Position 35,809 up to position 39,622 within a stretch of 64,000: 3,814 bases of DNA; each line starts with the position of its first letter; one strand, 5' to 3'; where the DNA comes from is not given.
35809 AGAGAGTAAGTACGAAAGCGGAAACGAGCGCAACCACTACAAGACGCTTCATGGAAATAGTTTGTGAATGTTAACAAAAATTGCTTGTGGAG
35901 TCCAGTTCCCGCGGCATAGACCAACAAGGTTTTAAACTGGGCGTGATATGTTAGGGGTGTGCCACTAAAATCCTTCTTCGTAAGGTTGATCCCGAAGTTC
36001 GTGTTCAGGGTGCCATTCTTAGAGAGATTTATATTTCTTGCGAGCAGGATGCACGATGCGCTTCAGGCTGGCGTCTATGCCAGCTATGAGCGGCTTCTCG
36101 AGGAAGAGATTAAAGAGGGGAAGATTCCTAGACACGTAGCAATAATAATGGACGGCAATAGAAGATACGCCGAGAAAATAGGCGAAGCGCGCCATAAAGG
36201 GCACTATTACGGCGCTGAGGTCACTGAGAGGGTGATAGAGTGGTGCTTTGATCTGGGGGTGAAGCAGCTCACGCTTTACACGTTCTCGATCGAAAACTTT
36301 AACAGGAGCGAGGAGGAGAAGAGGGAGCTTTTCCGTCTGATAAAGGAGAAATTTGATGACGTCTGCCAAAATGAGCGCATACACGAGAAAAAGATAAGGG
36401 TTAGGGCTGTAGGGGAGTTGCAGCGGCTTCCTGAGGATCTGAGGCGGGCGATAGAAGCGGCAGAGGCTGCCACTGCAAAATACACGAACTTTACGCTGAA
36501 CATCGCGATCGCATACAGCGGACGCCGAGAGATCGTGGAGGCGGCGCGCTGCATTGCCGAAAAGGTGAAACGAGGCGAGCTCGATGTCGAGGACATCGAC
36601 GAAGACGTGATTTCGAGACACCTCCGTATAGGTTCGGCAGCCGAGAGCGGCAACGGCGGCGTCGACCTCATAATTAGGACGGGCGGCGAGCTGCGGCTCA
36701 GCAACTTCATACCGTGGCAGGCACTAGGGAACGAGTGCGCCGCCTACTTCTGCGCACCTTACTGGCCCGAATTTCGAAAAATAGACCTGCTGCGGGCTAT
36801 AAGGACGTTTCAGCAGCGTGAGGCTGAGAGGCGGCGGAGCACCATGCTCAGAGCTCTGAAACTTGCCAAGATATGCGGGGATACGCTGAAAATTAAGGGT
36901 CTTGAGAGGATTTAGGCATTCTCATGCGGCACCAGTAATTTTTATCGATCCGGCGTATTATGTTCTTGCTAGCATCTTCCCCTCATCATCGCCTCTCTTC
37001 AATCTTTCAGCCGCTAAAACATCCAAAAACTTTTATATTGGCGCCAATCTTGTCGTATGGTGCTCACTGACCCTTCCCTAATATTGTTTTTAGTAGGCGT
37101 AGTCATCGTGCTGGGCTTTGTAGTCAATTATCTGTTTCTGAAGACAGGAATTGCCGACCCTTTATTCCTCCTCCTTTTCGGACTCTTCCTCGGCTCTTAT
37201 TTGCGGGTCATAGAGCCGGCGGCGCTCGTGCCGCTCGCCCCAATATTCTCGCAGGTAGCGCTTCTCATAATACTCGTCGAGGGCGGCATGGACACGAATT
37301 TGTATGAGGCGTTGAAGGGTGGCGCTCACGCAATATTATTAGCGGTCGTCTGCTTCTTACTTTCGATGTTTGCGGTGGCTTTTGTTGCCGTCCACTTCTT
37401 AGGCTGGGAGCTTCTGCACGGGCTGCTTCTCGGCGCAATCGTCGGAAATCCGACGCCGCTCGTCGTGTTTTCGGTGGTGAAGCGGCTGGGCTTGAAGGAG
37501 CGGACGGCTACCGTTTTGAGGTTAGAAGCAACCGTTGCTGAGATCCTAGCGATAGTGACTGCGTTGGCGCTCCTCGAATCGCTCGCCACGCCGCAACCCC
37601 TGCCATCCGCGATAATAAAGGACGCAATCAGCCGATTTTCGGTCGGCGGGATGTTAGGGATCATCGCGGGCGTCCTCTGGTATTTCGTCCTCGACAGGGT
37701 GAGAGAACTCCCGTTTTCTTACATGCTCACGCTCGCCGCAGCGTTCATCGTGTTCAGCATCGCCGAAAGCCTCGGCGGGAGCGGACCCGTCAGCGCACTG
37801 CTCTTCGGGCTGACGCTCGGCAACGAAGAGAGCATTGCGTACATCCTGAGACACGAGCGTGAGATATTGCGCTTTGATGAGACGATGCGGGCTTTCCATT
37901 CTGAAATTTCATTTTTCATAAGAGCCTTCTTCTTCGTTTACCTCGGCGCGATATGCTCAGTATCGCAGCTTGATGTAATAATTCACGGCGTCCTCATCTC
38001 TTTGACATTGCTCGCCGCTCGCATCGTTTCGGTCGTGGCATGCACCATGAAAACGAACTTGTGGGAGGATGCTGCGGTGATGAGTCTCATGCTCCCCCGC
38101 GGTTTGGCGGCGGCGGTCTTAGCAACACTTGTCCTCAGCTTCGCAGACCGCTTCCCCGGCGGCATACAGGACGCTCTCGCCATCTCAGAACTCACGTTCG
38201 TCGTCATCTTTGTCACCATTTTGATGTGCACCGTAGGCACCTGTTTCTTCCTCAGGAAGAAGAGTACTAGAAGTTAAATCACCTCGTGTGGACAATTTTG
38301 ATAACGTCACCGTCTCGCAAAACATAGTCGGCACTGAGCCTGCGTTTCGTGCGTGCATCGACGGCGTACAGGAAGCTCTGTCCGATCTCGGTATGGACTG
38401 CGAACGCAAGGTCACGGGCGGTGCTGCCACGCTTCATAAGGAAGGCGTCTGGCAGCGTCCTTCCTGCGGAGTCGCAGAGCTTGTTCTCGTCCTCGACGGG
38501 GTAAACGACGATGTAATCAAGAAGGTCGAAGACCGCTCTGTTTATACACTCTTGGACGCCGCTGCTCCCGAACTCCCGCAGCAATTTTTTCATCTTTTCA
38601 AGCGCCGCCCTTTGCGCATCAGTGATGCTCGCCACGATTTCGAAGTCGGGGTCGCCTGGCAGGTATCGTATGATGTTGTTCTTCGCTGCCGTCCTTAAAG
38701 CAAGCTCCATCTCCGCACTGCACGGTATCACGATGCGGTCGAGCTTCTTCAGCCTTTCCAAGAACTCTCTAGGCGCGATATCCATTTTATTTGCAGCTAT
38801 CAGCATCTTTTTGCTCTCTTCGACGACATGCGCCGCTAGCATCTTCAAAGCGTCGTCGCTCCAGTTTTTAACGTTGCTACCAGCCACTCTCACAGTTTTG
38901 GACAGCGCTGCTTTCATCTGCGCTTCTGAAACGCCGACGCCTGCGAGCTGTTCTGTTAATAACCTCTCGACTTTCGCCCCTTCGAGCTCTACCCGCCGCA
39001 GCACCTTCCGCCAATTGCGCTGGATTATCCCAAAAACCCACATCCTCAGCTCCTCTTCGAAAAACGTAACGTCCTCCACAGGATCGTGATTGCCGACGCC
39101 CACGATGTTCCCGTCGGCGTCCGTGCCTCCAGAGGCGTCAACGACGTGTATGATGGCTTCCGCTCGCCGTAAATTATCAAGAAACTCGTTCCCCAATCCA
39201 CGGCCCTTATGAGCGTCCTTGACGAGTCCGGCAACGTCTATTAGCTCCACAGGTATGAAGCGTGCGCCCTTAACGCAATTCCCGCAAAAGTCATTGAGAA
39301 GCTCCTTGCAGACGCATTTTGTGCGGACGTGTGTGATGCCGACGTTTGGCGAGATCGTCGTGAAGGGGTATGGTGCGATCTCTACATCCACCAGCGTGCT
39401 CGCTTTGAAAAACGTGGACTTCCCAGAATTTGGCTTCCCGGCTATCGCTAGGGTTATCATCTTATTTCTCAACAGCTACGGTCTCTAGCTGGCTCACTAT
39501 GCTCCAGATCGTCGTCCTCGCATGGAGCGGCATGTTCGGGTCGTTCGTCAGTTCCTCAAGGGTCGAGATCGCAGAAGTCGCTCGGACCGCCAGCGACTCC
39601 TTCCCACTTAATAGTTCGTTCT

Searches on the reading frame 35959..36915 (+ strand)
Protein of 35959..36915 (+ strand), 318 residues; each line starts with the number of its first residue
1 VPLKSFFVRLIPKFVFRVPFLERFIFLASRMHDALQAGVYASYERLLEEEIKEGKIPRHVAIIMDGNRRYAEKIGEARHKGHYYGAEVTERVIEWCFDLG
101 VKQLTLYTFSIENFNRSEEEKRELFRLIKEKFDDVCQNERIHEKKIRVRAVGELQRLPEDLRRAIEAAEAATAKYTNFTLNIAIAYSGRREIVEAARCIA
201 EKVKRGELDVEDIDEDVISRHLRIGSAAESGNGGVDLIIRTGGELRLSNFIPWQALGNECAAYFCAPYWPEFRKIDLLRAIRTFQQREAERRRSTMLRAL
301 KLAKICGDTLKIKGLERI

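Call 65: search_protein_families(library=pfam, proteins=[window:35959-36915:+], max_evalue=0.01)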
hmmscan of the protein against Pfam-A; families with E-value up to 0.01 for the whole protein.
window:35959-36915:+ (318 aa): 1 family
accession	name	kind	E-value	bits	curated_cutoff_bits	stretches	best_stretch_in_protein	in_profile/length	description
PF01255.24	Prenyltransf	-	3.1e-71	239.9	27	1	63-289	1-216/219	Putative undecaprenyl diphosphate synthase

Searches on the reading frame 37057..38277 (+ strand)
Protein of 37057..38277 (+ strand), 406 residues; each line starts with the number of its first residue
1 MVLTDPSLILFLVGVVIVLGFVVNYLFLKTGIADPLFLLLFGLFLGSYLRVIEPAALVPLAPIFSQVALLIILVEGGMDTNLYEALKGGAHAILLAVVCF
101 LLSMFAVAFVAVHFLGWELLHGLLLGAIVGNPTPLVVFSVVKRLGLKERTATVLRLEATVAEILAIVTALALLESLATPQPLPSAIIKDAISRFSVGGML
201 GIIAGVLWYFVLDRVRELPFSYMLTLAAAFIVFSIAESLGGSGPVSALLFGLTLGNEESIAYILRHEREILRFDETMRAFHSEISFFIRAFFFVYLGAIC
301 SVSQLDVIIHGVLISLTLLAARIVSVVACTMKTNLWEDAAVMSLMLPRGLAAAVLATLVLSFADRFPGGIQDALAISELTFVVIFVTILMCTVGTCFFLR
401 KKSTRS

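Call 11: search_protein_families(library=pfam, proteins=[window:37057-38277:+])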
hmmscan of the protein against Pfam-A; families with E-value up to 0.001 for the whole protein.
window:37057-38277:+ (406 aa): 1 family
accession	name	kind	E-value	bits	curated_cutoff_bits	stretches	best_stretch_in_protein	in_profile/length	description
PF00999.27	Na_H_Exchanger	-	5.4e-30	104.9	26.2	1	21-393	5-367/375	Sodium/hydrogen exchanger, transmembrane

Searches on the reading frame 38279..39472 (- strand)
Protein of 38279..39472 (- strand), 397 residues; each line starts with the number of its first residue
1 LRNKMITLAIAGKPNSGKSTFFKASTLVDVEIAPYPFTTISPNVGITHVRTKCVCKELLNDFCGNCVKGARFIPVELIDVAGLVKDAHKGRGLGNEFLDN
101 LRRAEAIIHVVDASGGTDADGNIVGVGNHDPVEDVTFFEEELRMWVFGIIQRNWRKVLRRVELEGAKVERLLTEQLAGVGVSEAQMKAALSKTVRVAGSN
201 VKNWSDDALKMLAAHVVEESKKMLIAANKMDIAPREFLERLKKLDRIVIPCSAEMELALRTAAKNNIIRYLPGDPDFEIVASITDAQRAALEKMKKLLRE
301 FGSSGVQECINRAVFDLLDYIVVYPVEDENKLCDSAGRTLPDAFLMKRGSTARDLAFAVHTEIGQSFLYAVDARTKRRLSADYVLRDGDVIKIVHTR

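Call 11: search_protein_families(library=pfam, proteins=[window:38279-39472:-])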
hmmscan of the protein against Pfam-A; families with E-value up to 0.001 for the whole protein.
window:38279-39472:- (397 aa): 4 families
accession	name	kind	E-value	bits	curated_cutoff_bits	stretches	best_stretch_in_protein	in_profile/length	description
PF08438.16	YGR210-like_G4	-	7.4e-36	123.3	24.7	1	226-328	1-108/108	Obg-like GTPase YGR210-like, G4 motif-containing domain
PF01926.29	MMR_HSR1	-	2.5e-17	63.4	21.9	1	8-122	2-95/113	50S ribosome-binding GTPase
PF02824.27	TGS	-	2.1e-12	47.3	22.2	1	339-394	4-59/60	TGS domain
PF02421.24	FeoB_N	-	2.6e-06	27.5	27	1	7-50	2-45/156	Ferrous iron transport protein B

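Call 20: find_encoding_contigs(protein=window:38279-39472:-, flank=1000, max_places=6)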
Protein window:38279-39472:- (397 aa): 1 contig read that carries it; 1 place shown.
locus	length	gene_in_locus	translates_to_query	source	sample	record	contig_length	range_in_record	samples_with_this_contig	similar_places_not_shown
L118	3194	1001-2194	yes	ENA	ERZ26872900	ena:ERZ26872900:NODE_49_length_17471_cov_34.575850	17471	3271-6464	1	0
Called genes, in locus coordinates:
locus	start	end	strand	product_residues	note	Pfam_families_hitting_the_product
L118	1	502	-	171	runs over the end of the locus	PF00571:CBS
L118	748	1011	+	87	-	PF03685:UPF0147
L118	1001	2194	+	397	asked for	PF01926:MMR_HSR1, PF02421:FeoB_N (faint), PF08438:YGR210-like_G4, PF02824:TGS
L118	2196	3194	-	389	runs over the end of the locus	PF00999:Na_H_Exchanger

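Call 87: list_cluster_members(proteins=[window:38279-39472:-, window:59654-60850:-, window:12346-14787:+, window:47729-49801:-, window:41623-43608:-])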
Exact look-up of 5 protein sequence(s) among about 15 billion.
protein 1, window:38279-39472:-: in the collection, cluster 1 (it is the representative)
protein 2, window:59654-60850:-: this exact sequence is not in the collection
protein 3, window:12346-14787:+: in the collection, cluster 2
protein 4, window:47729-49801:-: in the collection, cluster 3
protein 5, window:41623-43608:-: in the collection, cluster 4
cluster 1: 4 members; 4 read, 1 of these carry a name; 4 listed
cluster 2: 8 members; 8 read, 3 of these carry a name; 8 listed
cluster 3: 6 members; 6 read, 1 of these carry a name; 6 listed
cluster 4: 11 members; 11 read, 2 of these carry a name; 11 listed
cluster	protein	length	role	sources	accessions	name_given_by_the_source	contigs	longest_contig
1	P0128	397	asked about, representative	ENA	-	-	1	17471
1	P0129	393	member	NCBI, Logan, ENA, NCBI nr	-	-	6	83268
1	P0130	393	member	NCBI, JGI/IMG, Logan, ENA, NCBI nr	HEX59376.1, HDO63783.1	MAG TPA: redox-regulated ATPase YchF [Methanomicrobia archaeon] | redox-regulated ATPase YchF [Methanomicrobia archaeon]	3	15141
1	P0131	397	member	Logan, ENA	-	-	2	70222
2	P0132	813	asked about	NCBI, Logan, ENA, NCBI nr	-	-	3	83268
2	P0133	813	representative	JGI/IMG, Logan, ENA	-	-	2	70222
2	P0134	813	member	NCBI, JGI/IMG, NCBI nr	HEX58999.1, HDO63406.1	MAG TPA: DNA polymerase [Methanomicrobia archaeon] | DNA polymerase [Methanomicrobia archaeon]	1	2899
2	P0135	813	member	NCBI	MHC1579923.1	MAG: DNA-directed DNA polymerase [Candidatus Alkanophagales archaeon]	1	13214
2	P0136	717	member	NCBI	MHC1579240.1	MAG: DNA-directed DNA polymerase, partial [Candidatus Alkanophagales archaeon]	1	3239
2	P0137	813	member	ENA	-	-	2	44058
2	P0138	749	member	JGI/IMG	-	-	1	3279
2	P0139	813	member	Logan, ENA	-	-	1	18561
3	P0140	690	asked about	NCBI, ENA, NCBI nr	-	-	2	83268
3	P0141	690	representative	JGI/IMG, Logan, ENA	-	-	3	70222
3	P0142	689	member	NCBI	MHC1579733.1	MAG: minichromosome maintenance protein MCM [Candidatus Alkanophagales archaeon]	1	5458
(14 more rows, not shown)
